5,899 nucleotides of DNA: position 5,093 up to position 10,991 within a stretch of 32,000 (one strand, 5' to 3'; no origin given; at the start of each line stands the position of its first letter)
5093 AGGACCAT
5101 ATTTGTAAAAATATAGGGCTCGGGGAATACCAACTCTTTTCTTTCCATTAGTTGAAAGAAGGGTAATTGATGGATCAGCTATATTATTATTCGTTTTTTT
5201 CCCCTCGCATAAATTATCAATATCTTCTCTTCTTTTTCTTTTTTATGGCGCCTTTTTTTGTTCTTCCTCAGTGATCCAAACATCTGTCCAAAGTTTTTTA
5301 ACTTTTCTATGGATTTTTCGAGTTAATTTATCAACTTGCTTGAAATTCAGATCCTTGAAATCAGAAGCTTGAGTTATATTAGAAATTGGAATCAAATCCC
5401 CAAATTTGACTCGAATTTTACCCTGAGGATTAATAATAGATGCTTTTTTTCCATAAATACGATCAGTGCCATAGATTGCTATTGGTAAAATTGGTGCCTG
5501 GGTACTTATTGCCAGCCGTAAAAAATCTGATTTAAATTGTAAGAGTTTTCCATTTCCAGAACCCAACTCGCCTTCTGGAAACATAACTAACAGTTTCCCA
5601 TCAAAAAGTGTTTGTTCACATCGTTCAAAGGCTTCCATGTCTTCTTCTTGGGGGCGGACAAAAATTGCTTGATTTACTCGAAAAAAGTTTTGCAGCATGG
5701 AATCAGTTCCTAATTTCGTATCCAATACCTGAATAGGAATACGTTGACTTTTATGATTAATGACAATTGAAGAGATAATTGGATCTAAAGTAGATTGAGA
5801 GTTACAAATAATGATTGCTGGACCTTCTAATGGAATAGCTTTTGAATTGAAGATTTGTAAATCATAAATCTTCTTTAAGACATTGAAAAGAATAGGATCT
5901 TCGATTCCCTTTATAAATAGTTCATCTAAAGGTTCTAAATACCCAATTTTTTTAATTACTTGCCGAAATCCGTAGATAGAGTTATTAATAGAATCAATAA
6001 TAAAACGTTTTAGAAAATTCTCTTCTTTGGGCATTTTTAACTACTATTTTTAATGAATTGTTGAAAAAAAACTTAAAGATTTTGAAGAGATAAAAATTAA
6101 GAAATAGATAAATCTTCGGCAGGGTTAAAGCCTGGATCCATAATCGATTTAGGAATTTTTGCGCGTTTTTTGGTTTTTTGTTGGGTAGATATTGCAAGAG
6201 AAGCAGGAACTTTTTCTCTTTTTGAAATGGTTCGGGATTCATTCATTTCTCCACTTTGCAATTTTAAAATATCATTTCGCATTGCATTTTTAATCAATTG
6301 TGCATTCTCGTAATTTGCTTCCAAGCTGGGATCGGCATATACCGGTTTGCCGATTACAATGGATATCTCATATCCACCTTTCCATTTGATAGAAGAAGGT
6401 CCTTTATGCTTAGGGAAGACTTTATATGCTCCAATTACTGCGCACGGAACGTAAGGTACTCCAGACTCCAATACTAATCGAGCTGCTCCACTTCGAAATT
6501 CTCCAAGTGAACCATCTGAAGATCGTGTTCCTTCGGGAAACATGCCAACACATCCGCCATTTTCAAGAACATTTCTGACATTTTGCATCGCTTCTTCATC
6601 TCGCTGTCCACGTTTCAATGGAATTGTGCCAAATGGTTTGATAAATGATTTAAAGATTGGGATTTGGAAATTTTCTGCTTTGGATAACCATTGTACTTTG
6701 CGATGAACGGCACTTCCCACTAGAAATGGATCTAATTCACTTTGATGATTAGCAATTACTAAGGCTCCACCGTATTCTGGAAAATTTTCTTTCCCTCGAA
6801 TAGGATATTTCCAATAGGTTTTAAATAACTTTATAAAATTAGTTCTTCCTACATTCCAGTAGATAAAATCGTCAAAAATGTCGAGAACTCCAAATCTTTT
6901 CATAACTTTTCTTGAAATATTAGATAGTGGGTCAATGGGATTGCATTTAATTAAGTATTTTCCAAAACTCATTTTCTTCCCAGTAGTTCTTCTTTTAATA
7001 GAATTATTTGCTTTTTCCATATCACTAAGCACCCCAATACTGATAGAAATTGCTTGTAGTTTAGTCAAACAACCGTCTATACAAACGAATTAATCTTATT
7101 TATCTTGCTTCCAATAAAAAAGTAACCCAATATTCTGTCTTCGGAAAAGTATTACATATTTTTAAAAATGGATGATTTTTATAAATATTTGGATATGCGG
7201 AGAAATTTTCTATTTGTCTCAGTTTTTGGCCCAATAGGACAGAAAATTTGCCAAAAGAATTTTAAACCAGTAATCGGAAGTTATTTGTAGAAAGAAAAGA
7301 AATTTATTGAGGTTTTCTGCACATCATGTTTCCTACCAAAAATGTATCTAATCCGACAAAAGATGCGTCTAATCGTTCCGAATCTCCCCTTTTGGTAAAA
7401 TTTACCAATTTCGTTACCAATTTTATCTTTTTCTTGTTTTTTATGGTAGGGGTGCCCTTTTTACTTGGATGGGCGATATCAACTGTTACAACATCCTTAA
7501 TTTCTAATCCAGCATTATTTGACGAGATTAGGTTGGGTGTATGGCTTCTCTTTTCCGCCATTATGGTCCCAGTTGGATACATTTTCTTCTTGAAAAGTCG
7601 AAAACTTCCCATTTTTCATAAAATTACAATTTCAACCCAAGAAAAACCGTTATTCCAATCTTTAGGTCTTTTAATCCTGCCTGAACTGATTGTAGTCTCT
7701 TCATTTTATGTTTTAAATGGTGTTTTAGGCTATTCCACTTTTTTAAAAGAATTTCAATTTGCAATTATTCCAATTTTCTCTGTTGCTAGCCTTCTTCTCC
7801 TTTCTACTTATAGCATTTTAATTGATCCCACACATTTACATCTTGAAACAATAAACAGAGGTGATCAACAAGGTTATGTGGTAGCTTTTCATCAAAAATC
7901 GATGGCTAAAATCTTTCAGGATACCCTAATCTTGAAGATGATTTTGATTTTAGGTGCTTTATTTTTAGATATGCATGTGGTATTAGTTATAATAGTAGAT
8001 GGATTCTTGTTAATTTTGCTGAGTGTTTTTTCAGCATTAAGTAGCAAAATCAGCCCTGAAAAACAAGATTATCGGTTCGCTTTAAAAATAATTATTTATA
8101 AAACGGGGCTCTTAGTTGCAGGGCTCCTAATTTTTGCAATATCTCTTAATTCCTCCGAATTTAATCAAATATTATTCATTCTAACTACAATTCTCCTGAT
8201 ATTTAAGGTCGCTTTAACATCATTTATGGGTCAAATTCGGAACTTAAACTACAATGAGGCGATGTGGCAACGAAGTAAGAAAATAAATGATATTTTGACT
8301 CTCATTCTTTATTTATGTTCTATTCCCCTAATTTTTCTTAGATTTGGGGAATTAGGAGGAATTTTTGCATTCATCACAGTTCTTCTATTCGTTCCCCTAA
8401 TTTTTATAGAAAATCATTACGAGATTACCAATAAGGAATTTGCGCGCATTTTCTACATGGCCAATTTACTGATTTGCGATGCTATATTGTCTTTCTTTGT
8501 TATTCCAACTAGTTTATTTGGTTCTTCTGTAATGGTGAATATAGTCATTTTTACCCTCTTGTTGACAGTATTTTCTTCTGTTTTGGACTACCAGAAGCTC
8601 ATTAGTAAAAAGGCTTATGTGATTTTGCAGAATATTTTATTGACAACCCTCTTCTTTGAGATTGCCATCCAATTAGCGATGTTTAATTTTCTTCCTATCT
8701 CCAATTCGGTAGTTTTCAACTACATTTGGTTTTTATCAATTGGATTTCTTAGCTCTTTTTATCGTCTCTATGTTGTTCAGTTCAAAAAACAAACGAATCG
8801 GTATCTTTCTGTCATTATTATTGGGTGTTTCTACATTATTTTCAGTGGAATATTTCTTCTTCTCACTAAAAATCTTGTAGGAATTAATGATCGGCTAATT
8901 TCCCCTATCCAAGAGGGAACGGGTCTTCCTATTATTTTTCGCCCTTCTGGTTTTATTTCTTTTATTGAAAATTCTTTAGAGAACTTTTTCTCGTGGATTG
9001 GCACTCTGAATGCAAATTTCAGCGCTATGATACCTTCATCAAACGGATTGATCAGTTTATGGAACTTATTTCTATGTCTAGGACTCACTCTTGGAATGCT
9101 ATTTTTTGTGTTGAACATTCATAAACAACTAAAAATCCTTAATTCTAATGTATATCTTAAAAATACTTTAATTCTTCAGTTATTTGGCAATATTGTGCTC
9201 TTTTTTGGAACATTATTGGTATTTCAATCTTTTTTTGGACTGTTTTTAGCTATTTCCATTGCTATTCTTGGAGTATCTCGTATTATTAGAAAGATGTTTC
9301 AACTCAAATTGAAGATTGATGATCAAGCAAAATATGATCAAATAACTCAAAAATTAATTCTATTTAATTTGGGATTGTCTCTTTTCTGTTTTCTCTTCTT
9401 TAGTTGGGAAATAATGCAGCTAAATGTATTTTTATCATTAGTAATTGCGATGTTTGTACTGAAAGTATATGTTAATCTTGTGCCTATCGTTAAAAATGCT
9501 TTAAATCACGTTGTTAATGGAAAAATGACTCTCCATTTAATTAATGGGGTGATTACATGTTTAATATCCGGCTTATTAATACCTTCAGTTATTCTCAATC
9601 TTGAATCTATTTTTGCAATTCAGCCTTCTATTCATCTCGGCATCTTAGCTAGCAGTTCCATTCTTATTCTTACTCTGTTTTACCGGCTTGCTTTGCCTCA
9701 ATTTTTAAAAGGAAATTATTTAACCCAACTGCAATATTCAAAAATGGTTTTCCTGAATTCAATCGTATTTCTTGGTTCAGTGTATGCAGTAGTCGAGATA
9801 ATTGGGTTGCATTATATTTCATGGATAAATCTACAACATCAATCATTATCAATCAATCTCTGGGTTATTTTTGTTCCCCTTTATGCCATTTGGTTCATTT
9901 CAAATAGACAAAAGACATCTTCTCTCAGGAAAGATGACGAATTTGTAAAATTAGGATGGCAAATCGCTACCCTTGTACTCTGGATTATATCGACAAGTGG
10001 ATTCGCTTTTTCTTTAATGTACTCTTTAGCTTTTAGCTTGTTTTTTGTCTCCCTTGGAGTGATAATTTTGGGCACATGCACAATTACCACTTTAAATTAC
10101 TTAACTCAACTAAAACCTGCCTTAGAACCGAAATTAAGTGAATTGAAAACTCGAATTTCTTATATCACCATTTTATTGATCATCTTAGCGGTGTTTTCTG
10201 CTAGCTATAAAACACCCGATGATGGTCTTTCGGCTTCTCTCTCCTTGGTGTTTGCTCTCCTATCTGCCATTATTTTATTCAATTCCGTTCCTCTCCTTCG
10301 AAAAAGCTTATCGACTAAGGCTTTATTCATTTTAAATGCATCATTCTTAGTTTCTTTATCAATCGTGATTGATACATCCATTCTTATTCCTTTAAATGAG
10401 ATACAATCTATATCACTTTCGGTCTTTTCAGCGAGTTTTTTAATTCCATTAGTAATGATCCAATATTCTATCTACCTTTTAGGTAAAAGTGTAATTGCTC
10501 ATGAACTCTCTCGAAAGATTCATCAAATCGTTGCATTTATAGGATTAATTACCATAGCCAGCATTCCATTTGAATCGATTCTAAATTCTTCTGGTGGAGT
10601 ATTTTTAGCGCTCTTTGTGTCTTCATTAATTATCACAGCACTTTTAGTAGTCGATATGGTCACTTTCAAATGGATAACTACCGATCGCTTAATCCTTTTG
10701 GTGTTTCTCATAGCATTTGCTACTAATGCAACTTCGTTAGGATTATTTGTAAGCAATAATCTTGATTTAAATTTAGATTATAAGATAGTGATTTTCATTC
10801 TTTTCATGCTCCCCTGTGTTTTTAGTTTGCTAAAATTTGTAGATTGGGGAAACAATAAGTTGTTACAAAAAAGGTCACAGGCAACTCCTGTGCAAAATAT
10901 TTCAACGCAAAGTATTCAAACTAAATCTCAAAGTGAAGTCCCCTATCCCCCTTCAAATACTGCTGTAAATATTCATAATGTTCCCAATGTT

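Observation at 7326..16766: A 3,146-aa protein that is almost nothing but transmembrane helices (~90 hydrophobic segments)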

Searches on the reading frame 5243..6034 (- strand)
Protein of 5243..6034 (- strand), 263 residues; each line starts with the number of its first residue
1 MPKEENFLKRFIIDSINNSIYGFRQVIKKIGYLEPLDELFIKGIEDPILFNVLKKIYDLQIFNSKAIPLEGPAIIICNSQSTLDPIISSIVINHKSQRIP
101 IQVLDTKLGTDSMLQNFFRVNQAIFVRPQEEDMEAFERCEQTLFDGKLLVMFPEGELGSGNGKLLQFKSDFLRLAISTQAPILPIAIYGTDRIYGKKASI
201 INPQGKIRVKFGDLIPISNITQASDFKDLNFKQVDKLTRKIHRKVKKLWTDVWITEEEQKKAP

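Call 6: search_protein_families(library=pfam, proteins=[window:5243-6034:-], max_evalue=0.01)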
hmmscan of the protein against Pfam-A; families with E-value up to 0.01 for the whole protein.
window:5243-6034:- (263 aa): 1 family
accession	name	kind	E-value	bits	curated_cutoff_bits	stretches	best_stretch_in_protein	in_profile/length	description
PF01553.26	Acyltransferase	-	8.1e-22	77.9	23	1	63-187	6-131/132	Acyltransferase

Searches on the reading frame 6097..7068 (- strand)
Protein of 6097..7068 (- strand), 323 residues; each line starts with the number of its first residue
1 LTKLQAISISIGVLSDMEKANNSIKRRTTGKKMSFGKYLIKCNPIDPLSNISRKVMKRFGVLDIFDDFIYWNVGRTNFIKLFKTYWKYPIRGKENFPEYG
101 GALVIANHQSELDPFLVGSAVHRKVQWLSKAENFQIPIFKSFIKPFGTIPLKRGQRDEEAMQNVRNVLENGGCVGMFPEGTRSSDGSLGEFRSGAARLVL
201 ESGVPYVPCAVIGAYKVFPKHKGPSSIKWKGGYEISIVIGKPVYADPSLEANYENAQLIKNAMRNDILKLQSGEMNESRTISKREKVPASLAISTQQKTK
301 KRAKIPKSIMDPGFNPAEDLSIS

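Call 6: search_protein_families(library=pfam, proteins=[window:6097-7068:-], max_evalue=0.01)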
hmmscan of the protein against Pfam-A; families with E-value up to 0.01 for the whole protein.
window:6097-7068:- (323 aa): 1 family
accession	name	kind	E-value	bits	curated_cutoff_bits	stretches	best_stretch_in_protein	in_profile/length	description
PF01553.26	Acyltransferase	-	6.8e-32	110.5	23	1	90-211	4-131/132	Acyltransferase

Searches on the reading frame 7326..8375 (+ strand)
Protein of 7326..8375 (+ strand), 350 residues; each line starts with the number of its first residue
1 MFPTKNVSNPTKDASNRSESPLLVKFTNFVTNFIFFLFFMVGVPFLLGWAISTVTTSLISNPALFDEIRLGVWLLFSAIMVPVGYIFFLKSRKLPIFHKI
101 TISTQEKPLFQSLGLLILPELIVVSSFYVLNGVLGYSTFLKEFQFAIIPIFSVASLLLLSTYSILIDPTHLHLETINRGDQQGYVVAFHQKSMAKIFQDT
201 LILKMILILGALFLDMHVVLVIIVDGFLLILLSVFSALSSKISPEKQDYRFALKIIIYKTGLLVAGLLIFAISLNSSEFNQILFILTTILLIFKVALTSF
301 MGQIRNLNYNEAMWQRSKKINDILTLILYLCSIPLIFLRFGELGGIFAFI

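Call 117: search_protein_families(library=pfam, proteins=[window:7326-8375:+], max_evalue=10)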
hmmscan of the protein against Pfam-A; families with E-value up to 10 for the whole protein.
window:7326-8375:+ (350 aa): 0 families

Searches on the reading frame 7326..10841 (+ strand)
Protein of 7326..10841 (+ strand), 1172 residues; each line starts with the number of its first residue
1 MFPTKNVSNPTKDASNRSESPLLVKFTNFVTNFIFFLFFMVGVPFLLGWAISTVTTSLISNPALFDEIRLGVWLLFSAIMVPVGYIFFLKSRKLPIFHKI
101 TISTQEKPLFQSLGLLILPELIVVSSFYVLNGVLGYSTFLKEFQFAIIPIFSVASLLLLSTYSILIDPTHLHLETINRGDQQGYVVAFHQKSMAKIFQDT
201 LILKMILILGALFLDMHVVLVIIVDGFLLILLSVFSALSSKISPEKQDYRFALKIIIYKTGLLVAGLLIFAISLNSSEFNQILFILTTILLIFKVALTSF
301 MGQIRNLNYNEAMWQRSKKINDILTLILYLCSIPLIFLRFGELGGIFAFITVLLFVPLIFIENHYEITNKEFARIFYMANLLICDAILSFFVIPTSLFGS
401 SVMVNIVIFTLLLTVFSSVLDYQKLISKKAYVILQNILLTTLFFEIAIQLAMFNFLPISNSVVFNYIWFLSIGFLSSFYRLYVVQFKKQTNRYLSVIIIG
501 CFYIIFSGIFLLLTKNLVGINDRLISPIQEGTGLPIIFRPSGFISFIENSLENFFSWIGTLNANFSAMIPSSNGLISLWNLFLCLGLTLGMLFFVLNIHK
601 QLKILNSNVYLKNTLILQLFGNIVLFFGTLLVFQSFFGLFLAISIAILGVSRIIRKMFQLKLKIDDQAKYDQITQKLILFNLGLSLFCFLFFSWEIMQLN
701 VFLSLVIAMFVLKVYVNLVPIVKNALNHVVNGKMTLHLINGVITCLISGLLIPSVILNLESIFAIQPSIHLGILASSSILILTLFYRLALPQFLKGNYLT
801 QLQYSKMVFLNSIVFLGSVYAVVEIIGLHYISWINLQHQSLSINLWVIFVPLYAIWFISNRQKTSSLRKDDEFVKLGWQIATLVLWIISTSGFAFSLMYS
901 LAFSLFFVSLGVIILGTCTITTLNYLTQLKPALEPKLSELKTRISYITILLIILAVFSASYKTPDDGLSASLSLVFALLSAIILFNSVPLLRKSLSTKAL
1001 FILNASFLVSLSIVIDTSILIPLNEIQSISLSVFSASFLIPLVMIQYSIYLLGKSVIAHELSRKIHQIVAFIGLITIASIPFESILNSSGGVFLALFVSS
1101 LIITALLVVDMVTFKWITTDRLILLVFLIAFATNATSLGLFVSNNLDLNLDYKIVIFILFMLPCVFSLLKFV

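Call 101: search_solved_structures(query=A3, max_evalue=10)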
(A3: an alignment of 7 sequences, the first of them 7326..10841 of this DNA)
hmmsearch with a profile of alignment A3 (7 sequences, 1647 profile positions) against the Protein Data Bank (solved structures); distinct sequences matched with E-value up to 10: 0.

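Call 111: predict_structure(alignment_id=A3)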
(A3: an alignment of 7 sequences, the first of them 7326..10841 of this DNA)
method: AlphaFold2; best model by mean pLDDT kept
length: 1172 residues; sequences in the alignment: 7
mean_pLDDT: 54.1   pTM: 0.34
mean pLDDT of the five models: 54.1, 48.4, 47.9, 47.6, 41.3
residues with pLDDT >= 90: 0; 70-90: 115; 50-70: 617; < 50: 440
segments of 3 or more residues with pLDDT < 50: 1-20, 60-64, 138-140, 276-280, 340-344, 360-362, 364-417, 423-427, 447-457, 485-487, 517-574, 662-664, 730-732, 759-788, 790-848, 853-855, 861-871, 899-905, 960-1041, 1055-1057, 1088-1094, 1145-1153, 1167-1172
pLDDT, mean of each block of 10 residues (from residue 1): 36 38 60 72 73 60 55 70 73 63 65 65 60 52 58 68 62 52 52 69 66 54 64 62 57 67 63 49 50 54 53 58 61 53 49 51 45 41 39 37 44 47 48 52 50 44 55 58 51 66 67 52 38 32 44 45 38 53 67 70 71 77 72 65 76 70 56 69 74 60 64 61 57 57 57 52 45 47 47 44 46 46 38 33 45 50 46 54 59 55 51 60 62 65 57 52 37 42 41 41 42 35 33 46 54 50 57 55 47 50 54 53 54 53 47 53 51 38
secondary structure, 60 per line:
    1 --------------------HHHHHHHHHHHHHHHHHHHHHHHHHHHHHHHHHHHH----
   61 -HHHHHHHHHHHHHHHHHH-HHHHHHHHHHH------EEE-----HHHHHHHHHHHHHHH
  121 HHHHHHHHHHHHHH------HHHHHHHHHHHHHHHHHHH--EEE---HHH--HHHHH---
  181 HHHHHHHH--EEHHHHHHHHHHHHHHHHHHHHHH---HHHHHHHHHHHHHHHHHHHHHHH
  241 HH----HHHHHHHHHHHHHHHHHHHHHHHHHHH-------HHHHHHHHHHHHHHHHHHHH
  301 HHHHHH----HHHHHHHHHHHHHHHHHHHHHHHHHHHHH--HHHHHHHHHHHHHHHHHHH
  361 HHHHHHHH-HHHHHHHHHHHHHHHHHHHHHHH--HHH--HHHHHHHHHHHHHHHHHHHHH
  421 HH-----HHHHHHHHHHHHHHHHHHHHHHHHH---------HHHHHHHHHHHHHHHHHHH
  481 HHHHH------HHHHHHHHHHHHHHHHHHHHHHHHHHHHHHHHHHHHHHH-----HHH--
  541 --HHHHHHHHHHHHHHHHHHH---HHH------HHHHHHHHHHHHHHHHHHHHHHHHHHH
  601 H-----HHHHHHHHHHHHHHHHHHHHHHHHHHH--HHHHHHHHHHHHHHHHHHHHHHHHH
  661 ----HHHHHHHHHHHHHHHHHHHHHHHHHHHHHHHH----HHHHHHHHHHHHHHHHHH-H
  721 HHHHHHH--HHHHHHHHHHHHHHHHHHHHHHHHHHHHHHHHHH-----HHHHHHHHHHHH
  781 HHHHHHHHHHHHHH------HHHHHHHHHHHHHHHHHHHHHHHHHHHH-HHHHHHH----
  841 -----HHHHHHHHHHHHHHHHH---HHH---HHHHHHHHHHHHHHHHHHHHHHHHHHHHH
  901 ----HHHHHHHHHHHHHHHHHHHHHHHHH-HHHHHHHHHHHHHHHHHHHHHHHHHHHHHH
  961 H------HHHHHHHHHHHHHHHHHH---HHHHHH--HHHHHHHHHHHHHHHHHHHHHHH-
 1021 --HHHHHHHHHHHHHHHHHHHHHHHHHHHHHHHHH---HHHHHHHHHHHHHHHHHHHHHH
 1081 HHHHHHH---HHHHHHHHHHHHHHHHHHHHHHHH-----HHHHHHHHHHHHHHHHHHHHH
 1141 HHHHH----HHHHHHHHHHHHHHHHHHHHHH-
elements in order (helices of 4 or more, strands of 3 or more residues): H21-56 H62-79 H81-91 E98-100 H106-134 H141-159 E162-164 H173-177 H181-188 H193-214 H218-242 H247-273 H281-306 H311-339 H342-368 H370-392 H400-422 H428-452 H462-485 H492-530 H543-561 H574-601 H607-633 H636-660 H665-696 H701-718 H720-727 H730-763 H769-794 H801-828 H830-836 H846-862 H872-900 H905-929 H931-961 H968-985 H989-994 H997-1019 H1023-1055 H1059-1087 H1091-1114 H1120-1145 H1150-1171

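Call 113: fold_search(model_id=the predicted structure, library=pdb)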
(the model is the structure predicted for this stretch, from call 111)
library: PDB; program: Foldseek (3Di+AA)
matches with E <= 10: 125; with E <= 0.001: 0
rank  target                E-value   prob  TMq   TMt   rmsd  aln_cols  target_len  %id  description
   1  6bcx_A                6.7e-02  0.20  0.09  0.06  38.1      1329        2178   10  mTORC1 structure refined to 3.0 angstroms (released 2017-12-20)
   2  7sqc_W0               3.8e-01  0.08  0.06  0.06  101.8      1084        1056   10  Ciliary C1 central pair apparatus isolated from Chlamydomonas reinhardtii (released 2022-04-13)
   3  7n6g_1T               5.6e-01  0.04  0.05  0.05  94.2      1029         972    9  C1 of central pair (released 2022-05-18)
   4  8jal_A                9.6e-01  0.13  0.09  0.14  27.3       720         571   11  Structure of CRL2APPBP2 bound with RxxGP degron (dimer) (released 2023-10-18)
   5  9w1b_A                1.0e+00  0.16  0.08  0.14  29.7       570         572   11  Cryo-EM structure of a Fungal XPR1 with InsP6 (released 2026-03-18)
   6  6xr1                  1.0e+00  0.13  0.08  0.15  32.0       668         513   10  Computationally designed right-handed alpha/alpha single-chain toroid with 9 repeats (released 2021-07-14)
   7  7dkh_I                1.0e+00  0.09  0.09  0.10  33.7       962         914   12  Crystal structure of the Ctr9/Paf1/Cdc73/Rtf1 quaternary complex (released 2021-11-24)
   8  7dkh_A                1.1e+00  0.08  0.09  0.10  33.7      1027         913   12  Crystal structure of the Ctr9/Paf1/Cdc73/Rtf1 quaternary complex (released 2021-11-24)
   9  5ue8_B                1.1e+00  0.23  0.08  0.10  20.4       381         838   13  The crystal structure of Munc13-1 C1C2BMUN domain (released 2017-02-15)
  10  4xri                  1.1e+00  0.10  0.11  0.13  27.4       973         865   10  Crystal Structure of Importin Beta in an Ammonium Sulfate Condition (released 2016-01-27)
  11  7qpg_R                1.3e+00  0.06  0.08  0.05  53.8      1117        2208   12  Human RZZ kinetochore corona complex. (released 2022-03-16)
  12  8r7l_B                1.3e+00  0.13  0.11  0.14  26.9       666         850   11  Cryo-EM structure of the human TREX complex (released 2025-06-11)
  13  7znk_B                1.4e+00  0.10  0.12  0.13  34.3      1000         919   11  Structure of an endogenous human TREX complex bound to mRNA (released 2023-05-03)
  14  4g2v_A                1.4e+00  0.14  0.08  0.17  19.2       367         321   11  Structure complex of LGN binding with FRMPD1 (released 2013-01-23)
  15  9dgr_m                1.4e+00  0.04  0.07  0.04  87.6      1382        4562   10  Composite structure of dynein-dynactin on microtubules (released 2025-09-10)
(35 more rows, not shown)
